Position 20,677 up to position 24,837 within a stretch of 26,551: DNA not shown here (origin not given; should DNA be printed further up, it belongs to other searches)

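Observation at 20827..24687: A single 1286-aa polypeptide fusing an MMPL/RND-like exporter, an HX4D lysophospholipid acyltransferase and a SAM methyltransferase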

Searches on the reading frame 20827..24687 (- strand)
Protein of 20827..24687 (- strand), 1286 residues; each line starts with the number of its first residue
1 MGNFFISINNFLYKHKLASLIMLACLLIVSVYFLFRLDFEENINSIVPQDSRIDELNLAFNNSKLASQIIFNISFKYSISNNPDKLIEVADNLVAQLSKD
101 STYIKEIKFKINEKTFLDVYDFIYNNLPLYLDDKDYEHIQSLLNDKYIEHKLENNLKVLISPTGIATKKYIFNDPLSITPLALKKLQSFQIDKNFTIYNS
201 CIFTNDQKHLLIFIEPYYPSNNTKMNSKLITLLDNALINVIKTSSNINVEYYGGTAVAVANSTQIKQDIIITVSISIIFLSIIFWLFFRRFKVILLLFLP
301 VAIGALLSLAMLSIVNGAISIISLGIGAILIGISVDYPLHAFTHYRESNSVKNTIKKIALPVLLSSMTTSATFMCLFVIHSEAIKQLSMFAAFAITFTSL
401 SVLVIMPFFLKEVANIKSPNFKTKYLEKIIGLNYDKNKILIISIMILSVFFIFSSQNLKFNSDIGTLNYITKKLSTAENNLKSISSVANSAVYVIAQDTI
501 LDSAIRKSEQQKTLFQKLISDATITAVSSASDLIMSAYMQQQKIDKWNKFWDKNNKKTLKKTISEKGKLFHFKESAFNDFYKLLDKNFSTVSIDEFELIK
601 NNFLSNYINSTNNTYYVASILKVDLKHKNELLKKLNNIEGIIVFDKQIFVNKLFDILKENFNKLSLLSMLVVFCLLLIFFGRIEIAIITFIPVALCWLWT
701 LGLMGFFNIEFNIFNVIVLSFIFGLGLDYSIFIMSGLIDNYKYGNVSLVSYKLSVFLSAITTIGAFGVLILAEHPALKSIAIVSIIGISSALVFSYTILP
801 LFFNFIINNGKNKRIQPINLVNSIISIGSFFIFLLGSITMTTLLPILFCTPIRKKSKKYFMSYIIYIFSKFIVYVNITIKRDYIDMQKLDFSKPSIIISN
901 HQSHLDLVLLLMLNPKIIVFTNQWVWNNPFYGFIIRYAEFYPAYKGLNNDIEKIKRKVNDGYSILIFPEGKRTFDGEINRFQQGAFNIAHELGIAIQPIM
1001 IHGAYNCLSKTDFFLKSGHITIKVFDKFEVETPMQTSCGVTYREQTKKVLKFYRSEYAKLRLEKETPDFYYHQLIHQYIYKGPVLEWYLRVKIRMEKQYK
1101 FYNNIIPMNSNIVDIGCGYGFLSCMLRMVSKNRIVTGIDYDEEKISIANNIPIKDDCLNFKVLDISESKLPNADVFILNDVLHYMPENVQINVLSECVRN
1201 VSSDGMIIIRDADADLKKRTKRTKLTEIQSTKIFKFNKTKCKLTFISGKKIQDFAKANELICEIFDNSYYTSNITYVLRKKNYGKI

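Call 4: search_protein_families(library=pfam, proteins=[window:20827-24687:-], max_evalue=0.01)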
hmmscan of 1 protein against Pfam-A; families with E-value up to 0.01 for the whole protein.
window:20827-24687:- (1286 aa): 11 families
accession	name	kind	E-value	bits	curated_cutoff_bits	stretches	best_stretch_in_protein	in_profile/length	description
PF01553.26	Acyltransferase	-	1.9e-18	67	23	1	888-1001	9-131/132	Acyltransferase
PF03176.21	MMPL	-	1.6e-11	44.2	20.5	2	251-410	126-299/333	MMPL family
PF13847.12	Methyltransf_31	-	2.1e-11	44.1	27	1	1109-1222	4-124/145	Methyltransferase domain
PF08242.18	Methyltransf_12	-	3.5e-09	37.7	30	1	1113-1207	1-98/98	Methyltransferase domain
PF08241.18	Methyltransf_11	-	5.6e-09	37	21.2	1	1113-1209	1-95/95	Methyltransferase domain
PF13649.12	Methyltransf_25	-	9.1e-09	36.3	27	1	1112-1205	1-97/97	Methyltransferase domain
PF00891.24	Methyltransf_2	-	4e-06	26.8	22.3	1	1110-1230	64-183/210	O-methyltransferase domain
PF13489.12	Methyltransf_23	-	2e-05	24.8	27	1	1107-1226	21-135/164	Methyltransferase domain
PF05175.20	MTS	-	4.4e-05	23.6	23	1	1109-1179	32-105/170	Methyltransferase small domain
PF01739.24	CheR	-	0.00053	19.9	27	1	1158-1225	120-188/195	CheR methyltransferase, SAM binding domain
PF13679.12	Methyltransf_32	-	0.0048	17.3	27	0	1110-1153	27-74/143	Methyltransferase domain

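Call 5: search_protein_families(library=ncbifam, proteins=[window:20827-24687:-], max_evalue=0.01)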
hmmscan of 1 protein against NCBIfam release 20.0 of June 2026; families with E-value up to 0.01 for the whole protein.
window:20827-24687:- (1286 aa): 19 families
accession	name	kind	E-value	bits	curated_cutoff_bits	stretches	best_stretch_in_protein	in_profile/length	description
TIGR00921.1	2A067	subfamily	6.1e-32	110.5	351.9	2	650-802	572-730/733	hydrophobe/amphiphile efflux-3 (HAE3) family transporter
TIGR03480.1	HpnN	hypoth_equivalog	4.2e-31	107.7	751.85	2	645-803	698-856/862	hopanoid biosynthesis associated RND transporter like protein HpnN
TIGR00530.1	AGP_acyltrn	subfamily_domain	1e-16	60.8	102.95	1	887-1001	10-129/130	1-acylglycerol-3-phosphate O-acyltransferase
NF052374.1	HopndTporHpnN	equivalog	4.6e-16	58.1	1100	2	654-793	707-844/858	hopanoid transporter HpnN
NF045600.2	BstA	equivalog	6.1e-15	54.2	1400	2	203-464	216-497/903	sterol transporter cytoplasmic membrane protein BstA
TIGR00833.1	actII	subfamily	1.9e-14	53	874.7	2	241-408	147-327/910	MMPL family RND transporter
NF006386.0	PRK08633.1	equivalog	4.5e-11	41.2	1221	1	776-1006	322-556/1147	acyl-[ACP]--phospholipid O-acyltransferase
TIGR01983.1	UbiG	equivalog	3e-09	36.5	102.95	1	1097-1213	39-155/228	bifunctional 2-polyprenyl-6-hydroxyphenol methylase/3-demethylubiquinol 3-O-methyltransferase UbiG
NF005959.0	PRK08043.1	equivalog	3.8e-09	35.4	886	1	886-1027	22-167/719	bifunctional acyl-ACP--phospholipid O-acyltransferase/long-chain-fatty-acid--ACP ligase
NF043040.1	corrin_prot_MT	hypoth_equivalog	2.6e-07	30.3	180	1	1103-1211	36-149/216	corrinoid protein-associated methyltransferase CpaM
NF010703.0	PRK14103.1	equivalog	6.5e-05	22.5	320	1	1110-1190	31-107/256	trans-aconitate 2-methyltransferase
TIGR02021.1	BchM-ChlM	equivalog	6.9e-05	22.4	158.9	1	1109-1195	55-141/218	magnesium protoporphyrin IX methyltransferase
NF041537.1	ArsM_AhpD_UU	exception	0.00011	21.1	510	1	1109-1212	77-183/345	arsenite methyltransferase/AhpD domain selenoprotein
NF045667.1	MTase_DVU1556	equivalog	0.00047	19.7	155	1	1107-1226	21-136/213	DVU_1556 family methyltransferase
TIGR02072.1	BioC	equivalog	0.00068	19.5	184.95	1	1109-1209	35-132/244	malonyl-ACP O-methyltransferase BioC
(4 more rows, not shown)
